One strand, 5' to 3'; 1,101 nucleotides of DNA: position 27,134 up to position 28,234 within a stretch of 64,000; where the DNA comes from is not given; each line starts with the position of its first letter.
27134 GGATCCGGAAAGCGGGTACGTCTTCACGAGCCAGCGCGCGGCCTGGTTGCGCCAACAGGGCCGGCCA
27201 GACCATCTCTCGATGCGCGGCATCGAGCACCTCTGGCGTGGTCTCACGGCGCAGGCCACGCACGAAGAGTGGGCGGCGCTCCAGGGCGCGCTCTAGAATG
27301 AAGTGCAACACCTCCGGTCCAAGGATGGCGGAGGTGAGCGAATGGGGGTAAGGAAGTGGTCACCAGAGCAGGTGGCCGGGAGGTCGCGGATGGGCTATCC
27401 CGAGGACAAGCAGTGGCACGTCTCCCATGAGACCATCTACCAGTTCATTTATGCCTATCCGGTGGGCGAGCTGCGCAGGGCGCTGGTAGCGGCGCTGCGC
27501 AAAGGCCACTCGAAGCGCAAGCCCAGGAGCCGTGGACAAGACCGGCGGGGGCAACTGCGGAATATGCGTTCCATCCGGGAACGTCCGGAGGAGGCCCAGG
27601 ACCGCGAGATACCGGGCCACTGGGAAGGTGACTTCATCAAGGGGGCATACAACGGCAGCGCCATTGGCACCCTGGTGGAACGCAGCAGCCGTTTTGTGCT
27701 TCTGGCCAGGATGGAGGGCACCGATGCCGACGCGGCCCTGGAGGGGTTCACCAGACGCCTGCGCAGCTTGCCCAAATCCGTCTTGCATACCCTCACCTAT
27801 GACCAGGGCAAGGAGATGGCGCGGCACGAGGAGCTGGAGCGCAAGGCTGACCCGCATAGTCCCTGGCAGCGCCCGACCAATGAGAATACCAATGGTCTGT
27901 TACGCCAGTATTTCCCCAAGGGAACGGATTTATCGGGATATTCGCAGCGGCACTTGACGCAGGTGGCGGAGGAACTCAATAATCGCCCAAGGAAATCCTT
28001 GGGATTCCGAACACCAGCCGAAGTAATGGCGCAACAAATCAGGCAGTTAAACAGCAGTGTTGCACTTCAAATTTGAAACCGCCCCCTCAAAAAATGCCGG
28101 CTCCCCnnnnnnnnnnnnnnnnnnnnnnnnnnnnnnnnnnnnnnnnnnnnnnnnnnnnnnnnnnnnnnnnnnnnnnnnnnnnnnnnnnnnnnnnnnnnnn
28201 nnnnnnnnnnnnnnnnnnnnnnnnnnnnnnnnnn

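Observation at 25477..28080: Mobile-element graveyard: IS1634-like fragment, degenerate tyrosine recombinase and partial IS30, with a lipoprotein gene embedded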

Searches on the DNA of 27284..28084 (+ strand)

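Call 50: search_dna_similar(query=window:27284-28084:+, collection=plasmids, mode=distant, max_rows=15)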
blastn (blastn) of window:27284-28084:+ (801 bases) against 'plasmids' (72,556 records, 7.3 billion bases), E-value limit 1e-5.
Records with a match: 316; places in all: 536; records where one place covers at least 80% of the query: 11.
Best place of each record, by identity: 80-90% 53; 60-80% 263.
By first word of the organism name: Pseudomonas 101; Streptomyces 41; Aeromonas 22; Ralstonia 16; Cupriavidus 15; Rhodococcus 15; Paraburkholderia 10; Burkholderia 9; Caballeronia 7; Arthrobacter 5; and 45 more.
By predicted mobility (MOB-suite, as given by PLSDB): non-mobilizable 173; mobilizable 76; conjugative 67.
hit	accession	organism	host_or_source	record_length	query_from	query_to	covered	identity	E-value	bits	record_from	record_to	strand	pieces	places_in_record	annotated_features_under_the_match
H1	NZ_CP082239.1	Acidithiobacillus ferrooxidans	cell culture,soil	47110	1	800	100%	86.2%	0e+0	984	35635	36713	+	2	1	IS30-like element IST3091 family transposase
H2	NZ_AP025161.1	Acidithiobacillus ferrooxidans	-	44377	1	800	100%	86.2%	0e+0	984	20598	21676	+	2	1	IS30-like element IST3091 family transposase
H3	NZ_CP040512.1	Acidithiobacillus ferrooxidans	-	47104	1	800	100%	86.2%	0e+0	984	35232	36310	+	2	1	IS30-like element IST3091 family transposase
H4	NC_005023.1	Acidithiobacillus ferridurans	-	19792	1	800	100%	85.7%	0e+0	953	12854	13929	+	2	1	IS30 family transposase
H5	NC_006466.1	Cupriavidus metallidurans CH34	-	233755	134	799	83%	65.6%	5e-28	133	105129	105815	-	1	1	IS30-like element ISRme10 family transposase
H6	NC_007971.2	Cupriavidus metallidurans CH34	-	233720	134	799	83%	65.6%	5e-28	133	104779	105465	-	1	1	IS30-like element ISRme10 family transposase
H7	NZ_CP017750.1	Cupriavidus sp. USMAA2-4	cell culture,Sungai Pinang, Penang, ...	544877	134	799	83%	65.6%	5e-28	133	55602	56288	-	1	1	IS30-like element ISRme10 family transposase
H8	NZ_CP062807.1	Cupriavidus basilensis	Cell culture,Sediment of a freshwater ...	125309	134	799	83%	65.6%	5e-28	133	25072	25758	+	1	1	IS30-like element ISRme10 family transposase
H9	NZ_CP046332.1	Cupriavidus metallidurans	sedimentation pond in a zinc factory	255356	134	799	83%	65.6%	5e-28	133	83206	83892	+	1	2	IS30-like element ISRme10 family transposase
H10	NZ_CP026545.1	Cupriavidus metallidurans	single cell,soil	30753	134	799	83%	65.5%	7e-27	129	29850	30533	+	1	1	none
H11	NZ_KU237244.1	Sphingomonas sp. SH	French soil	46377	134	801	83%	63.9%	2e-21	111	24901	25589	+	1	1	IS30 family transposase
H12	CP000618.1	Burkholderia vietnamiensis G4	-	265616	136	653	65%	66.1%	2e-28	134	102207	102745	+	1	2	Integrase, catalytic region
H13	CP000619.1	Burkholderia vietnamiensis G4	-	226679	136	653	65%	66.1%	2e-28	134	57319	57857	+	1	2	Integrase, catalytic region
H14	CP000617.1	Burkholderia vietnamiensis G4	-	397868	136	653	65%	66.1%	2e-28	134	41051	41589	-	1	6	Integrase, catalytic region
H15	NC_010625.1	Paraburkholderia phymatum STM815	-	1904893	135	653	65%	64.8%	7e-20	105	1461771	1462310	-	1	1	record has no annotation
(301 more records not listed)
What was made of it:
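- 27284..28084 (+): IST3091-like IS30-family element, internally deleted (801 bp against 1080 bp). IRL is 27284-27311 and IRR is 28057-28084. The native ATG is at 27342 and the ORF runs to 28076. The deletion joints are at 27347/27352 (-258 nt, HTH region) and 27845/27846 (-21 nt, the residues VGIRIYF before the second catalytic Asp). 86% nt identity to A. ferrooxidans plasmids (call 50).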

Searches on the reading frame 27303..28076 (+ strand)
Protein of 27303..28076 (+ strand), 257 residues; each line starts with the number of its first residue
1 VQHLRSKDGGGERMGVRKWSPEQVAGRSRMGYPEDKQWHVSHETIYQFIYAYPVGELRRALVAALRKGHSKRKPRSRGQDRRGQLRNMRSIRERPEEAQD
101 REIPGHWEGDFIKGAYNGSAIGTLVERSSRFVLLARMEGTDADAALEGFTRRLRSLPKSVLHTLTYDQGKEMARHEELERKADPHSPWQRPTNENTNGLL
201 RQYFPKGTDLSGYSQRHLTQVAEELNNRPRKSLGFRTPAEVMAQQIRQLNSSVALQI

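Call 3: search_protein_families(library=pfam, proteins=[window:27303-28076:+], max_evalue=0.01)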
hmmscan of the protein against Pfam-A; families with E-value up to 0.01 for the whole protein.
window:27303-28076:+ (257 aa): 1 family
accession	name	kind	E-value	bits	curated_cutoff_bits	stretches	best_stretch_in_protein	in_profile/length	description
PF00665.32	rve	-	2.3e-06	28.2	32.6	1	104-179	5-87/102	Integrase core domain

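Call 4: search_protein_families(library=ncbifam, proteins=[window:27303-28076:+], max_evalue=0.01)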
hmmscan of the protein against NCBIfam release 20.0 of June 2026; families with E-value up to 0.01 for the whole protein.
window:27303-28076:+ (257 aa): 2 families
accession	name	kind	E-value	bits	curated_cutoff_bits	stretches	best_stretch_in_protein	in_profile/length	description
NF033563.0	transpos_IS30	equivalog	4.3e-80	269.3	80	1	17-231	52-267/267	IS30 family transposase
NF033577.2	transpos_IS481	equivalog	0.00021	20.9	224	1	68-241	106-283/284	IS481 family transposase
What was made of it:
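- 27284..28084 (+): NF033563 at E=4.3e-80 (call 4).
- Checked: ORF 27303-28076(+) matches NF033563 at E=4.3e-80, profile 52-267 of 267 (call 4), and the HTH region is missing as stated.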

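Call 13: find_encoding_contigs(protein=window:27303-28076:+, flank=10000, max_places=10)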
Protein window:27303-28076:+ (257 aa): no gene with exactly this product is on record in the collection.

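Call 19: find_homologous_proteins(query=window:27303-28076:+, max_evalue=1e-20)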
Query window:27303-28076:+ (257 aa): 8000 proteins with E <= 1e-20 among 8000 candidates; the best 120 are listed.
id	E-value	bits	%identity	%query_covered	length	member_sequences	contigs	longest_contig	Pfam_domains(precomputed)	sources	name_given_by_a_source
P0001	1.6e-143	495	91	94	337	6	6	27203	PF00665.33,PF13384.13,PF13936.13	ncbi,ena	-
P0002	5.2e-139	480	88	94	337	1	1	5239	PF00665.33,PF13936.13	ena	-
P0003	5.4e-139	480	88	94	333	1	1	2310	PF00665.33,PF13936.13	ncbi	-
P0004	5.8e-139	480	88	94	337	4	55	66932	PF00665.33,PF13936.13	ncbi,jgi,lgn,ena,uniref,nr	ncbi:IS30-like element IST3091 family transposase [Acidithiobacillus ferrooxidans]|uniref:IS30-like 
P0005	1.4e-137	475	86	94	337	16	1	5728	PF00665.33,PF13384.13,PF13936.13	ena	-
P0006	1.7e-131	455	88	89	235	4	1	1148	PF00665.33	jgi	jgi:IS30 family transposase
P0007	9.0e-130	450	85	94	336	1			PF00665.33,PF13936.13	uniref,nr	uniref:Transposase-like protein n=1 Tax=Acidithiobacillus ferridurans TaxID=1232575 RepID=O33826_ACI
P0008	5.5e-129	447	82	94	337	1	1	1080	PF00665.33,PF13384.13,PF13936.13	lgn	-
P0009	7.0e-129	447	82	94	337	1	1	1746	PF00665.33,PF13384.13,PF13936.13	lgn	-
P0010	8.8e-129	446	82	93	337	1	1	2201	PF00665.33,PF13384.13,PF13936.13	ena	-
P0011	9.0e-129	446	82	93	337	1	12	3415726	PF00665.33,PF13384.13,PF13936.13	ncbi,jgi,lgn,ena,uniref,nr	ncbi:IS30-like element ISCARN114 family transposase [Acidithiobacillus thiooxidans]|uniref:Transposa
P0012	1.0e-128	446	82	94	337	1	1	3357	PF00665.33,PF13384.13,PF13936.13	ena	-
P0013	1.1e-128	446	82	93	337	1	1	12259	PF00665.33,PF13384.13,PF13936.13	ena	-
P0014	1.5e-128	446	82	93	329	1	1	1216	PF00665.33,PF13384.13,PF13936.13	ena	-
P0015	1.6e-128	446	82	93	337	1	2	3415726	PF00665.33,PF13384.13,PF13936.13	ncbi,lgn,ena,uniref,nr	ncbi:IS30-like element ISCARN114 family transposase [Acidithiobacillus thiooxidans]|uniref:IS30-like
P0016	1.6e-128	446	82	93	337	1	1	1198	PF00665.33,PF13384.13,PF13936.13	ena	-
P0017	1.9e-128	445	82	93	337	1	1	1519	PF00665.33,PF13384.13,PF13936.13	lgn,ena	-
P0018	1.9e-128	445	82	93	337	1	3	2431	PF00665.33,PF13384.13,PF13936.13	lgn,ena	-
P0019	1.9e-128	445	82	93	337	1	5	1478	PF00665.33,PF13384.13,PF13936.13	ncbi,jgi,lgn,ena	-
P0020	2.0e-128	445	82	93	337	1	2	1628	PF00665.33,PF13384.13,PF13936.13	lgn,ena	-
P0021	2.0e-128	445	82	93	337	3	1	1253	PF00665.33,PF13384.13,PF13936.13,PF08281.19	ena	-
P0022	2.0e-128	445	82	93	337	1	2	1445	PF00665.33,PF13384.13,PF13936.13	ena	-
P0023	2.0e-128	445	82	93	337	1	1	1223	PF00665.33,PF13384.13,PF13936.13,PF08281.19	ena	-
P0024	2.0e-128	445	82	93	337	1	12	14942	PF00665.33,PF13384.13,PF13936.13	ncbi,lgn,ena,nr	ncbi:MAG: IS30-like element ISCARN114 family transposase [Acidithiobacillus sp.]|nr:IS30-like elemen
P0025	2.0e-128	445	82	93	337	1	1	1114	PF00665.33,PF13384.13,PF13936.13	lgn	-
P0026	2.0e-128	445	82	93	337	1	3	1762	PF00665.33,PF13384.13,PF13936.13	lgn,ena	-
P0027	2.1e-128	445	82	93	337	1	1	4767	PF00665.33,PF13384.13,PF13936.13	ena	-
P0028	2.1e-128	445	82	93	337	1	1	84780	PF00665.33,PF13384.13,PF13936.13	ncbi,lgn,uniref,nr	ncbi:IS30-like element ISCARN114 family transposase [Acidithiobacillus sp. HP-11]|uniref:IS30-like e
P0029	2.5e-128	445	81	93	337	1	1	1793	PF00665.33,PF13384.13,PF13936.13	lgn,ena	-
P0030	2.6e-128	445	81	93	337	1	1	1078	PF00665.33,PF13384.13,PF13936.13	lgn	-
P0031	3.5e-128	444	81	93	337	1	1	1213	PF00665.33,PF13384.13,PF13936.13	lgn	-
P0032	5.3e-128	444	81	93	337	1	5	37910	PF00665.33,PF13384.13,PF13936.13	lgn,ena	-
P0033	6.0e-128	444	81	93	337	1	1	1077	PF00665.33,PF13384.13,PF13936.13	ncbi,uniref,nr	ncbi:IS30-like element ISCARN114 family transposase [Acidithiobacillus albertensis]|uniref:IS30-like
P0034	6.9e-128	443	81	93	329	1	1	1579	PF00665.33,PF13384.13,PF13936.13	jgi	-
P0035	7.2e-128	443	81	93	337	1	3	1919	PF00665.33,PF13384.13,PF13936.13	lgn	-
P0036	1.1e-127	443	81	93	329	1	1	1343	PF00665.33,PF13384.13,PF13936.13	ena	-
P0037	1.2e-127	443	81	93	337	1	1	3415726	PF00665.33,PF13384.13,PF13936.13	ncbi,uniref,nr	ncbi:IS30-like element ISCARN114 family transposase [Acidithiobacillus thiooxidans]|uniref:IS30-like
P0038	1.2e-127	443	81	93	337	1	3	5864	PF00665.33,PF13384.13,PF13936.13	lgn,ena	-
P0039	6.5e-126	437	80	93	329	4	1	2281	PF00665.33,PF13384.13,PF13936.13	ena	-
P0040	2.1e-124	432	79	94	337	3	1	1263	PF00665.33,PF13384.13,PF13936.13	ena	-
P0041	5.2e-122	424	78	93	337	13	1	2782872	PF00665.33,PF13936.13,PF13565.13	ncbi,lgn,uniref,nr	ncbi:IS30 family transposase [Acidithiobacillus acidisediminis]|uniref:IS30 family transposase n=1 T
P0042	2.5e-121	422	78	93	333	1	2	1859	PF00665.33,PF13936.13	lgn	-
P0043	2.0e-120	419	76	93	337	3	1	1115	PF00665.33,PF13936.13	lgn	-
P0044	2.3e-120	419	76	93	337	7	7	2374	PF00665.33,PF13936.13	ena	-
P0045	3.7e-120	418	78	93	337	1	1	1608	PF00665.33,PF13936.13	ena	-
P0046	1.3e-119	416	77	93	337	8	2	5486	PF00665.33,PF13936.13,PF13565.13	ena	-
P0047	1.4e-119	416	77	93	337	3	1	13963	PF00665.33,PF13936.13,PF13565.13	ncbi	ncbi:IS30 family transposase [Acidithiobacillus caldus]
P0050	4.1e-118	411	77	93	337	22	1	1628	PF00665.33,PF13936.13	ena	-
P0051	9.3e-118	410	74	93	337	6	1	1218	PF00665.33,PF13936.13,PF13565.13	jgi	-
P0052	2.7e-117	409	74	93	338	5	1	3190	PF00665.33,PF13936.13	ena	-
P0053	4.0e-117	408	73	93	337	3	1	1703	PF00665.33,PF13936.13,PF13565.13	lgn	-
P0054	6.2e-117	408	74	93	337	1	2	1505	PF00665.33,PF13936.13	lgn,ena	-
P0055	6.6e-117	407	73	93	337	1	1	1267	PF00665.33,PF13936.13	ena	-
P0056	7.5e-117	407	73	93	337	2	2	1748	PF00665.33,PF13936.13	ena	-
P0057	9.8e-117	407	73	93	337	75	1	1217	PF00665.33,PF13936.13,PF13565.13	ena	-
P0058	1.5e-116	406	73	93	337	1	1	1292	PF00665.33,PF13936.13,PF13565.13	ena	-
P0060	2.4e-116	406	72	93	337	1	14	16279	PF00665.33,PF13936.13,PF13565.13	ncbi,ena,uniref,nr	ncbi:IS30 family transposase [Acidithiobacillus ferriphilus]|uniref:IS30 family transposase n=1 Tax=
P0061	3.5e-116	405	72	93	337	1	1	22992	PF00665.33,PF13936.13,PF13565.13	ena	-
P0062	3.7e-116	405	72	93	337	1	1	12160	PF00665.33,PF13936.13,PF13565.13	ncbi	-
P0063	5.2e-116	405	73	93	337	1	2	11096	PF00665.33,PF13936.13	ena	-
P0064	4.7e-115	401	73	93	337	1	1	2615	PF00665.33,PF13936.13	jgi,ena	-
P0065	1.7e-114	400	73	93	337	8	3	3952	PF00665.33,PF13936.13,PF13565.13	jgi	-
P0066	2.1e-114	399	72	93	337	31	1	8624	PF00665.33,PF13936.13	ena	-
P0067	2.4e-114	399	75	93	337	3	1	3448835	PF00665.33,PF13936.13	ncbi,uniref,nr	ncbi:IS30 family transposase [Acidihalobacter ferrooxydans]|uniref:Integrase catalytic domain-contai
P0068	4.3e-114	398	72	94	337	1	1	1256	PF00665.33,PF13936.13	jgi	-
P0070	2.8e-113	396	72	93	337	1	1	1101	PF00665.33,PF13936.13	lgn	-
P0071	3.5e-112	392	71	93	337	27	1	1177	PF00665.33,PF13936.13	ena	-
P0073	1.2e-111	390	70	93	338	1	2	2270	PF00665.33,PF13936.13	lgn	-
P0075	1.3e-104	367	68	93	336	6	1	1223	PF00665.33,PF13384.13,PF13936.13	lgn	-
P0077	4.6e-104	365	69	94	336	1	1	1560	PF00665.33,PF13384.13,PF13936.13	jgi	jgi:IS30 family transposase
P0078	5.8e-104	365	70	93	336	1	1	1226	PF00665.33,PF13936.13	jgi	-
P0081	1.6e-101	357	68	94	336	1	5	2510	PF00665.33,PF13936.13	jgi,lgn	jgi:IS30 family transposase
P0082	2.4e-101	356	68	93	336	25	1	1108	PF00665.33,PF13384.13,PF13936.13,PF13565.13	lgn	-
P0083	2.1e-100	353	73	81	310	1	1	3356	PF00665.33,PF13936.13,PF13565.13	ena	-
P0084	5.2e-100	352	66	93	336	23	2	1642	PF00665.33,PF13384.13,PF13936.13,PF13565.13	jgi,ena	jgi:IS30 family transposase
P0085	5.2e-100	352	67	93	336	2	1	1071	PF00665.33,PF13384.13,PF13936.13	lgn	-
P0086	8.2e-100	351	71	82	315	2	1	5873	PF00665.33,PF13936.13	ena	-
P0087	8.4e-100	351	67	93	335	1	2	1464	PF00665.33,PF13936.13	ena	-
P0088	1.6e-99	350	66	93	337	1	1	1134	PF00665.33,PF13384.13,PF13936.13,PF04545.23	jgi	jgi:IS30 family transposase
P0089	2.6e-99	350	66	93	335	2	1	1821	PF00665.33,PF13384.13,PF13936.13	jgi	-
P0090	3.8e-99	349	66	93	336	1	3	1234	PF00665.33,PF13936.13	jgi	jgi:IS30 family transposase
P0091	4.1e-99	349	65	93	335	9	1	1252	PF00665.33,PF13936.13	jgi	jgi:IS30 family transposase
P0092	6.2e-99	349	66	93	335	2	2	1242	PF00665.33,PF13936.13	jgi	jgi:IS30 family transposase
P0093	7.6e-99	348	65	93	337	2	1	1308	PF00665.33,PF13384.13,PF13936.13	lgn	-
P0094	9.2e-99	348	65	93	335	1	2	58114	PF00665.33,PF13936.13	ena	-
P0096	1.9e-98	347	66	96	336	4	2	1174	PF00665.33,PF13936.13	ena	-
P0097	2.0e-98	347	66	93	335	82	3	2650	PF00665.33,PF13384.13,PF13936.13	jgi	jgi:IS30 family transposase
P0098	4.4e-98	346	66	93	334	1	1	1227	PF00665.33,PF13384.13,PF13936.13,PF13565.13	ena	-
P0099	5.2e-98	346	65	94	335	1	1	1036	PF00665.33,PF13936.13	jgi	jgi:IS30 family transposase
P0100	5.5e-98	345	69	82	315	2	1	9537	PF00665.33,PF13936.13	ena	-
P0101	7.8e-98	345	66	93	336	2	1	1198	PF00665.33,PF13936.13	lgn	-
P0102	1.3e-97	344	65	94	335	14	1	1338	PF00665.33,PF13384.13,PF13936.13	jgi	-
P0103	1.4e-97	344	66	93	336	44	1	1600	PF00665.33,PF13384.13,PF13936.13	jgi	jgi:IS30 family transposase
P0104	1.9e-97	344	66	93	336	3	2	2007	PF00665.33,PF13936.13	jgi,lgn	jgi:IS30 family transposase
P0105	2.2e-97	344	66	93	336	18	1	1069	PF00665.33,PF13384.13,PF13936.13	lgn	-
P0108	1.5e-96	341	64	93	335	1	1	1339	PF00665.33,PF13936.13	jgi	jgi:IS30 family transposase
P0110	2.6e-96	340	64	93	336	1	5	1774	PF00665.33,PF13936.13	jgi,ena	jgi:IS30 family transposase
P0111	2.7e-96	340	68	91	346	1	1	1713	PF00665.33,PF13936.13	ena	-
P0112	4.3e-96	339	64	93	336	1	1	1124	PF00665.33,PF13936.13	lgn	-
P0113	8.2e-96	338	65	93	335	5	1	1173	PF00665.33,PF13936.13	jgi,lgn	jgi:IS30 family transposase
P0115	3.1e-95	336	65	93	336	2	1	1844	PF00665.33,PF13936.13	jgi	jgi:IS30 family transposase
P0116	3.9e-95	336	64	93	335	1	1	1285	PF00665.33,PF13936.13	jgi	jgi:transposase, IS30 family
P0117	9.2e-95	335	64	93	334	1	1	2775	PF00665.33,PF13384.13,PF13936.13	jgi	jgi:transposase, IS30 family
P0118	9.7e-95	335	64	93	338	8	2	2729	PF00665.33,PF13384.13,PF13936.13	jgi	jgi:IS30 family transposase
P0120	2.4e-94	334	65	93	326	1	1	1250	PF00665.33,PF13936.13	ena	-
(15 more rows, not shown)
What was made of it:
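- On IS30 family insertion sequence: Full-length relatives carry PF13936/PF13384 (call 19).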

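Call 20: find_encoding_contigs(protein=P0001, flank=3000, max_places=8)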
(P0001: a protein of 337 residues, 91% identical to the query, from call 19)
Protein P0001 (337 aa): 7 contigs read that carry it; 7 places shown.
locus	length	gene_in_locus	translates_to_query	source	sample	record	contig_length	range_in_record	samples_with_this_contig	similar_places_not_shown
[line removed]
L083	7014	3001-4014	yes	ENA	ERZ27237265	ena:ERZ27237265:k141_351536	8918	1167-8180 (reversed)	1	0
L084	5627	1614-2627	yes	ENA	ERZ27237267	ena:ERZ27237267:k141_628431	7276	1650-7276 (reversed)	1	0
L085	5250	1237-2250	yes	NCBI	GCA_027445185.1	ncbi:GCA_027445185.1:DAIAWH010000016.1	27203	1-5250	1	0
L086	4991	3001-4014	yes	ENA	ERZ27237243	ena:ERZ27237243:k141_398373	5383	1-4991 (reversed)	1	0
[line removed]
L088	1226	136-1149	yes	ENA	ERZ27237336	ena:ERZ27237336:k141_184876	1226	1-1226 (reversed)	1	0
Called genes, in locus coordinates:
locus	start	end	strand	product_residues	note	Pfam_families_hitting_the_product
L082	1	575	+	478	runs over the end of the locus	PF03783:CsgG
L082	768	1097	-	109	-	PF00816:Histone_HNS (weak)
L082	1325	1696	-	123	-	-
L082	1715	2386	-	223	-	-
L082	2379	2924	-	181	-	-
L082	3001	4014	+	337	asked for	PF13384:HTH_23 (faint), PF13936:HTH_38, PF00665:rve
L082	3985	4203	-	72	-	-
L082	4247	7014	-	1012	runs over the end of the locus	PF04851:ResIII, PF00270:DEAD (weak), PF19778:RE_endonuc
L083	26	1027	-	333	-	-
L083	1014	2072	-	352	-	PF13481:AAA_25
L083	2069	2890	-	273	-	-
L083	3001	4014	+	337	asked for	PF13384:HTH_23 (faint), PF13936:HTH_38, PF00665:rve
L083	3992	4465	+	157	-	PF01966:HD, PF13487:HD_5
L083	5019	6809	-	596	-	PF01814:Hemerythrin, PF01590:GAF, PF13185:GAF_2, PF00990:GGDEF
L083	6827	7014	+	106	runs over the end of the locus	-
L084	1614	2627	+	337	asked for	PF13384:HTH_23 (faint), PF13936:HTH_38, PF00665:rve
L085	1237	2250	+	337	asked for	PF13384:HTH_23 (faint), PF13936:HTH_38, PF00665:rve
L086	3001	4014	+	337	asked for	PF13384:HTH_23 (faint), PF13936:HTH_38, PF00665:rve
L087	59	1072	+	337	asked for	PF13384:HTH_23 (faint), PF13936:HTH_38, PF00665:rve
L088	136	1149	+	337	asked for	PF13384:HTH_23 (faint), PF13936:HTH_38, PF00665:rve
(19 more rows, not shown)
